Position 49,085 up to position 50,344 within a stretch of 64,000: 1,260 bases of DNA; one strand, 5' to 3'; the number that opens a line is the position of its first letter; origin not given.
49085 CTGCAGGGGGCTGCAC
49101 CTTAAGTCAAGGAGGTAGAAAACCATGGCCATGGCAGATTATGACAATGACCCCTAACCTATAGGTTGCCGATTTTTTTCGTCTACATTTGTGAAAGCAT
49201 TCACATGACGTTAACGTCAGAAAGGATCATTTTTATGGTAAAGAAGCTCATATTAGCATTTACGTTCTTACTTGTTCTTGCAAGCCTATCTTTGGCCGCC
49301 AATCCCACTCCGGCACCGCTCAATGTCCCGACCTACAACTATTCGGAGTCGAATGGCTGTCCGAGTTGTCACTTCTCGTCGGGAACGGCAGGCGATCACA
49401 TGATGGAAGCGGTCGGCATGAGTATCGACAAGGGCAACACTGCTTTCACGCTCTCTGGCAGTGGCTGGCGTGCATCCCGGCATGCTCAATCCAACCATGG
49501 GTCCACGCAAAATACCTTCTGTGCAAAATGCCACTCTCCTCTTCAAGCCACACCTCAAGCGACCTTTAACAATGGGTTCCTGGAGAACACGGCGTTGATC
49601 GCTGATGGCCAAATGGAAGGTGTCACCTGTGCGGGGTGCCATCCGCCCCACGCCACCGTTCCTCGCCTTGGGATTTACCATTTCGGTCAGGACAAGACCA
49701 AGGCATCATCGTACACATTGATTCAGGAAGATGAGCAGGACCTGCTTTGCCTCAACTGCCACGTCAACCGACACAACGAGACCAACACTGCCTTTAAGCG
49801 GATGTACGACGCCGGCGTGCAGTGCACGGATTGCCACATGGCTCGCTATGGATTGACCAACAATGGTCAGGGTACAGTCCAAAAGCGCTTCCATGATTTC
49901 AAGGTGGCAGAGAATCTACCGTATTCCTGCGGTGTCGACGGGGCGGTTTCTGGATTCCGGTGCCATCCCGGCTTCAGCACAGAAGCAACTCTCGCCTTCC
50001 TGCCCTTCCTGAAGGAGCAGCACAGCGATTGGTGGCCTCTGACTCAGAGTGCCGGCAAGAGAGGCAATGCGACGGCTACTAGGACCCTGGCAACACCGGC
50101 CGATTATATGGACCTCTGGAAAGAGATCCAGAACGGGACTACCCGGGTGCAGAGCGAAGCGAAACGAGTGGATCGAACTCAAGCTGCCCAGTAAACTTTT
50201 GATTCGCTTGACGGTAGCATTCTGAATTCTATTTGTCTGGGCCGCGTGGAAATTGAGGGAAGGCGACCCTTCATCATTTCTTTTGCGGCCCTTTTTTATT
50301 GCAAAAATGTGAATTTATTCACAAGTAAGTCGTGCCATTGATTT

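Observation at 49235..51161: Secreted pentaheme cytochrome paired with a Tat-exported C_GCAxxG_C_C / split-Soret-like diheme protein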

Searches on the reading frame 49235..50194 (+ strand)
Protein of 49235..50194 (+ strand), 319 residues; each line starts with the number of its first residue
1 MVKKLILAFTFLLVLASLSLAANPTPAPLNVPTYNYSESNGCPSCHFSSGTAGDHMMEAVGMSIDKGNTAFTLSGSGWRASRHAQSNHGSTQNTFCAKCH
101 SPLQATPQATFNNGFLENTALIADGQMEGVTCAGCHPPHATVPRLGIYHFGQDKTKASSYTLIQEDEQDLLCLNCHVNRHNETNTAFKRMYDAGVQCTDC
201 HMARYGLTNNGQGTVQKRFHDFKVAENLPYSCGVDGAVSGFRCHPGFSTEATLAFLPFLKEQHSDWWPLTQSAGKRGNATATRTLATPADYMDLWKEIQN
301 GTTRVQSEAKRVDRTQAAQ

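Call 3: search_protein_families(library=pfam, proteins=[window:49235-50194:+], max_evalue=0.1)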
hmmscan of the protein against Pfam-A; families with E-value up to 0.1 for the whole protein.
window:49235-50194:+ (319 aa): 10 families
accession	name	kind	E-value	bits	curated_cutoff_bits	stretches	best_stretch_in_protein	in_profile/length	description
PF22113.1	Mtrc-MtrF_II-IV_dom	-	4.5e-05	23.5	30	1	40-140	82-167/176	Outer membrane cytochrome MtrC/MtrF-like, domains II/IV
PF13435.11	Cytochrome_C554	-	5.3e-05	24.5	20.8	1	156-201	35-83/84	Cytochrome c554 and c-prime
PF14537.11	Cytochrom_c3_2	-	5.4e-05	24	25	1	85-141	18-69/79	Cytochrome c3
PF02335.20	Cytochrom_C552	-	7.8e-05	22.2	24.1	1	85-178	79-177/438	Cytochrome c552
PF14522.11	Cytochrome_C7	-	0.00036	20.8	24.8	0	127-201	11-66/67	Cytochrome c7 and related cytochrome c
PF02085.21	Cytochrom_CIII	-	0.0042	17.8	22.9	0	84-201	21-101/101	Class III cytochrome C family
PF22678.1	Cytochrom_c_NrfB-like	-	0.0094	16.9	27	0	73-141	29-70/89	Cytochrome c-type protein NrfB-like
PF09699.15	Paired_CXXCH_1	-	0.013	15.6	20.6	0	91-102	27-38/41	Doubled CXXCH motif (Paired_CXXCH_1)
PF15765.10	DUF4694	-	0.083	13.2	27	0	45-105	77-139/156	Domain of unknown function (DUF4694)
PF03264.19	Cytochrom_NNT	-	0.09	12.9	24.1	0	162-204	29-75/174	NapC/NirT cytochrome c family, N-terminal region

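Call 4: search_protein_families(library=ncbifam, proteins=[window:49235-50194:+], max_evalue=0.1)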
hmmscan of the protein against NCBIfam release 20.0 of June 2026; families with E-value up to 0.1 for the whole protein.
window:49235-50194:+ (319 aa): 8 families
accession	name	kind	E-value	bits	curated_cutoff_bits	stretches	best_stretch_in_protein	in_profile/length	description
TIGR03508.1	decahem_SO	subfamily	4.2e-08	33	192.2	1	94-203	3-103/258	DmsE family decaheme c-type cytochrome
NF047727.1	4hemeCytCCctA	equivalog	5.9e-05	23.2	180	0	1-100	1-104/109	tetraheme c-type cytochrome CctA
TIGR01905.1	paired_CXXCH_1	subfamily_domain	6.9e-05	22.7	25.2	0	158-177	19-37/41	doubled CXXCH domain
NF045722.1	c3_cytochr_TmcA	equivalog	0.00011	22.1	114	1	163-204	74-113/125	acidic tetraheme cytochrome c3 TmcA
TIGR03153.1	cytochr_NrfH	equivalog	0.00014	21.9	134.2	1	166-203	25-61/138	cytochrome c nitrite reductase small subunit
NF008659.0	PRK11659.1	equivalog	0.00081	19.1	184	1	80-202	33-143/188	cytochrome c nitrite reductase pentaheme subunit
TIGR03146.1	cyt_nit_nrfB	equivalog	0.011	16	166.6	1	88-202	6-117/145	cytochrome c nitrite reductase pentaheme subunit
NF040971.1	cytc_ExtS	equivalog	0.02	14.1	100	0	1-101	1-95/262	selenite/tellurite reduction operon c-type cytochrome lipoprotein ExtS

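Call 6: search_solved_structures(query=window:49235-50194:+, max_evalue=1, show_alignments=2)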
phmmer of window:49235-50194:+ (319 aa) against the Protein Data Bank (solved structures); distinct sequences matched with E-value up to 1: 4.
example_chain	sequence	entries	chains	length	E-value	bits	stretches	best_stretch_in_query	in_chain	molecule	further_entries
1qdb_A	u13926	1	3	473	0.0039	19.7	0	126-181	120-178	CYTOCHROME C NITRITE REDUCTASE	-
6v0a_A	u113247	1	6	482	0.038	16.5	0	129-179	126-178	Nitrite reductase (cytochrome; ammonia-forming)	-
7zkz_C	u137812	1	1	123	0.89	12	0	200-253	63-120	nanobody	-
1occ_J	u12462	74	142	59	0.91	11.9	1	36-83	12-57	CYTOCHROME C OXIDASE | Cytochrome c oxidase polypeptide VIIa-heart | CYTOCHROME C OXIDASE SUBUNIT 7A1, MITOCHONDRIAL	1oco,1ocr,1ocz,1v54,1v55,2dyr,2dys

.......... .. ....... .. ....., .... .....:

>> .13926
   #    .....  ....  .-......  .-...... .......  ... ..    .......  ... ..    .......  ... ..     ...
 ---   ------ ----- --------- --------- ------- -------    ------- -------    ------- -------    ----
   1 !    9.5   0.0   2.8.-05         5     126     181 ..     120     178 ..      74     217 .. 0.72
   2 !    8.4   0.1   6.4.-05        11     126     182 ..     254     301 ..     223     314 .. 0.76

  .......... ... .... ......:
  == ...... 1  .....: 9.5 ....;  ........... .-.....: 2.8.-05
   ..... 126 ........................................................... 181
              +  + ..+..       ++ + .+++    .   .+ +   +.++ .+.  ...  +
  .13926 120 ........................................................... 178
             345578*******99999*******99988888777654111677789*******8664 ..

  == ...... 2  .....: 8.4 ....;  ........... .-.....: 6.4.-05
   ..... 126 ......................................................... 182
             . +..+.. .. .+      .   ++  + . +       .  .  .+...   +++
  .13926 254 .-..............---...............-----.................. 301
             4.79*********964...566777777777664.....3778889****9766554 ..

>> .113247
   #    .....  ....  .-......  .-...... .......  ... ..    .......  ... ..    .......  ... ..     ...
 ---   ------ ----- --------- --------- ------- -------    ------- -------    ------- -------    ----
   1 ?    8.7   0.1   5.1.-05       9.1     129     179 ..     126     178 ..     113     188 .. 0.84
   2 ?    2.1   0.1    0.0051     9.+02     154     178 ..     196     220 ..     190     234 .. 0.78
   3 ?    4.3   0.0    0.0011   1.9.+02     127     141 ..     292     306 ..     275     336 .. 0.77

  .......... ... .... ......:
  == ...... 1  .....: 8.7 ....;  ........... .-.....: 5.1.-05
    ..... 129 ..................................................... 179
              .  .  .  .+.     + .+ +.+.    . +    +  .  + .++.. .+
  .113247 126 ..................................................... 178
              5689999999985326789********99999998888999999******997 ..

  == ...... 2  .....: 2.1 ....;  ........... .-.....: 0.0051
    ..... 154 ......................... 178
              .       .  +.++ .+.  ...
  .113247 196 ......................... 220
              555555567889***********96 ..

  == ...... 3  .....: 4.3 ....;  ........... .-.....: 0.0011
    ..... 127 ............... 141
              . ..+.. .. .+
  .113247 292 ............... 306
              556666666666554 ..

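Call 33: find_homologous_proteins(query=window:49235-50194:+, max_evalue=0.00001)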
Query window:49235-50194:+ (319 aa): 195 proteins with E <= 0.00001 among 1174 candidates; the best 120 are listed.
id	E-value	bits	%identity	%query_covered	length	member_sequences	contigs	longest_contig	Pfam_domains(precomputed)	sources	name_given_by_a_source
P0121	6.5e-221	750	100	100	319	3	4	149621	PF14522.12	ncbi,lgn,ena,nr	ncbi:MAG: hypothetical protein LAO31_08315 [Acidobacteriia bacterium]|nr:hypothetical protein [Terri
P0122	1.0e-186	638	82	100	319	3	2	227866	PF14537.12,PF14522.12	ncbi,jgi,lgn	ncbi:MAG: multiheme c-type cytochrome [Terriglobia bacterium]|jgi:hypothetical protein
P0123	8.6e-178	608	81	100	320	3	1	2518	PF13435.12,PF02335.21,PF22113.2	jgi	jgi:cytochrome c554/c'-like protein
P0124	3.4e-150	518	69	98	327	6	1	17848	PF14537.12,PF13435.12,PF14522.12,PF22113.2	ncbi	ncbi:MAG: multiheme c-type cytochrome [Terriglobia bacterium]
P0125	2.2e-145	502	74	88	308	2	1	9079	PF14537.12,PF13435.12,PF14522.12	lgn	-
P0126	1.2e-143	496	71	90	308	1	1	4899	PF09699.16,PF14537.12,PF13435.12,PF14522.12,PF22113.2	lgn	-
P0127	3.4e-140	485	66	99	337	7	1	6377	PF09699.16,PF14537.12,PF13435.12,PF14522.12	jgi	jgi:hypothetical protein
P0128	1.6e-139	483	67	94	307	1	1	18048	PF14537.12,PF02335.21,PF14522.12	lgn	-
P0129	8.8e-136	470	67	94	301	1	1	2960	PF09699.16,PF14537.12,PF13435.12,PF14522.12,PF22113.2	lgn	-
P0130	9.9e-136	470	69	90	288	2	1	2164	PF09699.16,PF14537.12,PF13435.12,PF14522.12,PF22113.2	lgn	-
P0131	6.9e-135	467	67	94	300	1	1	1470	PF14537.12,PF13435.12,PF14522.12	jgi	jgi:hypothetical protein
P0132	8.9e-135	467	68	95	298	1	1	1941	PF09699.16,PF14537.12,PF13435.12,PF14522.12,PF22113.2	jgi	jgi:hypothetical protein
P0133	1.2e-134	467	70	88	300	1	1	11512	PF14537.12,PF13435.12,PF14522.12,PF22113.2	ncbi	-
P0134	5.9e-130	451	64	93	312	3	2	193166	PF09699.16,PF14537.12,PF13435.12,PF14522.12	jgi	jgi:hypothetical protein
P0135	5.4e-129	448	65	95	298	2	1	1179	PF09699.16,PF14537.12,PF13435.12,PF14522.12,PF22113.2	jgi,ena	-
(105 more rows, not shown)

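Call 35: find_related_loci(query=A2, collection=metagenome_contigs, flank=8000)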
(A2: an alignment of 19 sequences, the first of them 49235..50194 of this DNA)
Query A2 (319 aa) in metagenome_contigs; peptide patterns used: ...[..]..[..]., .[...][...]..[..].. (x = any residue, [..] = any of these).
200 stretches matched a pattern; 54 encode a relative of the query (tblastn E <= 1e-3); 54 distinct loci.
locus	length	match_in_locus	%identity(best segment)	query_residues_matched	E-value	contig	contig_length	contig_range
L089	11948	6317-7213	69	1-300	4e-145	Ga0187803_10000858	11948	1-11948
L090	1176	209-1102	65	1-304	8e-148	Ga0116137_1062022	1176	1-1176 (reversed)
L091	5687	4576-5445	57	6-299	7e-114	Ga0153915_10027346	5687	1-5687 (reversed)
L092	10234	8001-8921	54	1-299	5e-112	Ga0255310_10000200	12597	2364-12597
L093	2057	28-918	53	1-304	2e-117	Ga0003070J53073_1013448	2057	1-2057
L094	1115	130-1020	53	1-304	2e-121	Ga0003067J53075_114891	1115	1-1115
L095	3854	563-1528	52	1-299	2e-110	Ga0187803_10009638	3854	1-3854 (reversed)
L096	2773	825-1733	56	1-304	8e-113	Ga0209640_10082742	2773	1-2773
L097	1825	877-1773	54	1-299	4e-113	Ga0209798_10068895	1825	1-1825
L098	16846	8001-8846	56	6-299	2e-105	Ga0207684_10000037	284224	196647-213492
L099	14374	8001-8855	54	6-298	2e-103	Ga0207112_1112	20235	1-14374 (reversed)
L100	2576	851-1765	53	1-308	3e-107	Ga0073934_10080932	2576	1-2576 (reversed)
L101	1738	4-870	54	11-299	5e-110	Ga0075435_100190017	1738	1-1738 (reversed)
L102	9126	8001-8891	53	1-299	2e-103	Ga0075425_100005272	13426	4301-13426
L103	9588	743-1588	54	6-299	5e-102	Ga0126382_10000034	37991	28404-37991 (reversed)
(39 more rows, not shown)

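Call 39: find_encoding_contigs(protein=P0122, flank=8000, max_places=2)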
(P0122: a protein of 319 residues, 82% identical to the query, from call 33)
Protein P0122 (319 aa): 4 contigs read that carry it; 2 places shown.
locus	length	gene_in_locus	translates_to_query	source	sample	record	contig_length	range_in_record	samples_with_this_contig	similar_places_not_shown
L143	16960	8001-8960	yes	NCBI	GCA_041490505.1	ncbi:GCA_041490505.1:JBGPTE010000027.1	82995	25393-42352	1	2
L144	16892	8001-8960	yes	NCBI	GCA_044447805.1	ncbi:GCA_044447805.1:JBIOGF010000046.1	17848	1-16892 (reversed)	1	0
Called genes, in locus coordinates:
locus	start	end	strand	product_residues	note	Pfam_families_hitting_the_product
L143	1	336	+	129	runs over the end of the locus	PF02566:OsmC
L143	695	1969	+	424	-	PF02812:ELFV_dehydrog_N, PF00208:ELFV_dehydrog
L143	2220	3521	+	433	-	PF04055:Radical_SAM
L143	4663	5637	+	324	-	PF03264:Cytochrom_NNT (faint), PF22113:Mtrc-MtrF_II-IV_dom (faint), PF22678:Cytochrom_c_NrfB-like (faint), PF14522:Cytochrome_C7 (faint), PF13435:Cytochrome_C554 (faint), PF09699:Paired_CXXCH_1, PF14537:Cytochrom_c3_2 (weak), PF09699:Paired_CXXCH_1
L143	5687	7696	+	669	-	-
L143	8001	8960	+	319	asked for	PF14522:Cytochrome_C7 (faint), PF14537:Cytochrom_c3_2 (faint)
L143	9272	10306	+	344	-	PF03264:Cytochrom_NNT (faint), PF13435:Cytochrome_C554 (faint), PF14522:Cytochrome_C7 (faint), PF22113:Mtrc-MtrF_II-IV_dom (faint)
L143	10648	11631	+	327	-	PF13435:Cytochrome_C554 (faint), PF14522:Cytochrome_C7 (faint), PF14537:Cytochrom_c3_2 (faint), PF22113:Mtrc-MtrF_II-IV_dom (faint)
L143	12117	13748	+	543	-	PF05140:ResB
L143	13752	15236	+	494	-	PF01578:Cytochrom_C_asm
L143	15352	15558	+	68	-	-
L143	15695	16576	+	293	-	PF01545:Cation_efflux, PF16916:ZT_dimer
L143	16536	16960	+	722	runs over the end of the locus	PF03264:Cytochrom_NNT (faint), PF09699:Paired_CXXCH_1 (faint), PF14522:Cytochrome_C7 (faint), PF14537:Cytochrom_c3_2 (faint), PF22113:Mtrc-MtrF_II-IV_dom (weak), PF01292:Ni_hydr_CYTB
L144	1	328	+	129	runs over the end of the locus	PF02566:OsmC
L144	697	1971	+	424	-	PF02812:ELFV_dehydrog_N, PF00208:ELFV_dehydrog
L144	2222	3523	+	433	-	PF04055:Radical_SAM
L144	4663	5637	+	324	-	PF03264:Cytochrom_NNT (faint), PF22113:Mtrc-MtrF_II-IV_dom (faint), PF14522:Cytochrome_C7 (faint), PF13435:Cytochrome_C554 (faint), PF22678:Cytochrom_c_NrfB-like (weak), PF09699:Paired_CXXCH_1, PF14537:Cytochrom_c3_2 (weak), PF09699:Paired_CXXCH_1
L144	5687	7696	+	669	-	-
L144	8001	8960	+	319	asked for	PF14522:Cytochrome_C7 (faint), PF14537:Cytochrom_c3_2 (faint)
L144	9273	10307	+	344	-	PF03264:Cytochrom_NNT (faint), PF13435:Cytochrome_C554 (faint), PF14522:Cytochrome_C7 (faint), PF22113:Mtrc-MtrF_II-IV_dom (faint)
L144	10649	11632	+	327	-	PF13435:Cytochrome_C554 (faint), PF14522:Cytochrome_C7 (faint), PF14537:Cytochrom_c3_2 (faint), PF22113:Mtrc-MtrF_II-IV_dom (faint)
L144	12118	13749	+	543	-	PF05140:ResB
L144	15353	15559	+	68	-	-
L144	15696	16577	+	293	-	PF01545:Cation_efflux, PF16916:ZT_dimer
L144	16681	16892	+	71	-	?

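Call 40: find_encoding_contigs(protein=P0124, flank=9000, max_places=2)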
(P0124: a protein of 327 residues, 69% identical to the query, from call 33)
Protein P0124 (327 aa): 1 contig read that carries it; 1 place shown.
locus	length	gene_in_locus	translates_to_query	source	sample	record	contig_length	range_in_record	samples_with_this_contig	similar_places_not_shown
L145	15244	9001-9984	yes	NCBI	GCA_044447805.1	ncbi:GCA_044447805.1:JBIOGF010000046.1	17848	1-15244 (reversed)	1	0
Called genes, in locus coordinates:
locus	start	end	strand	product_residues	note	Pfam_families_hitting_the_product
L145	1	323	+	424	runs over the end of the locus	PF02812:ELFV_dehydrog_N, PF00208:ELFV_dehydrog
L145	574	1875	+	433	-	PF04055:Radical_SAM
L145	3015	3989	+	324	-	PF03264:Cytochrom_NNT (faint), PF22113:Mtrc-MtrF_II-IV_dom (faint), PF14522:Cytochrome_C7 (faint), PF13435:Cytochrome_C554 (faint), PF22678:Cytochrom_c_NrfB-like (weak), PF09699:Paired_CXXCH_1, PF14537:Cytochrom_c3_2 (weak), PF09699:Paired_CXXCH_1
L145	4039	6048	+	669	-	-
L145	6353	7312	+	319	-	PF14522:Cytochrome_C7 (faint), PF14537:Cytochrom_c3_2 (faint)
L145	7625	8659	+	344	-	PF03264:Cytochrom_NNT (faint), PF13435:Cytochrome_C554 (faint), PF14522:Cytochrome_C7 (faint), PF22113:Mtrc-MtrF_II-IV_dom (faint)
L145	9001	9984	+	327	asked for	PF13435:Cytochrome_C554 (faint), PF14522:Cytochrome_C7 (faint), PF14537:Cytochrom_c3_2 (faint), PF22113:Mtrc-MtrF_II-IV_dom (faint)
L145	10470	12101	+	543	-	PF05140:ResB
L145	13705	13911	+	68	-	-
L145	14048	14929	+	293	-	PF01545:Cation_efflux, PF16916:ZT_dimer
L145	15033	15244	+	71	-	?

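Call 73: predict_structure(alignment_id=A2)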
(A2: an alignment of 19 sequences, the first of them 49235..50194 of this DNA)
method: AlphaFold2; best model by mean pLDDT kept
length: 319 residues; sequences in the alignment: 19
mean_pLDDT: 45.5   pTM: 0.36
mean pLDDT of the five models: 45.5, 43.6, 42.9, 41.9, 40.9
residues with pLDDT >= 90: 0; 70-90: 31; 50-70: 66; < 50: 222
segments of 3 or more residues with pLDDT < 50: 20-66, 68-73, 75-138, 165-244, 265-275, 277-281
pLDDT, mean of each block of 10 residues (from residue 1): 77 63 32 29 33 39 40 44 30 32 34 35 33 39 50 61 48 38 40 35 39 38 33 40 53 61 47 45 59 76 76 57
secondary structure, 60 per line:
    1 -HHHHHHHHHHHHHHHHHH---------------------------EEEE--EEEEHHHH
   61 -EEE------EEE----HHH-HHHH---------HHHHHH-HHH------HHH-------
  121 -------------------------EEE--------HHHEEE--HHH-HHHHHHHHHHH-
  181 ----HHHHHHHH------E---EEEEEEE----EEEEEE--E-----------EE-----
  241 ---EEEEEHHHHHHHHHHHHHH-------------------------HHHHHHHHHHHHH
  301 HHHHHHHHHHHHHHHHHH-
elements in order: H2-19 E47-50 E53-56 H57-60 E62-64 E71-73 H82-85 H95-100 E146-148 E160-162 H169-179 H185-192 E203-209 E214-219 E244-248 H249-262 H288-318
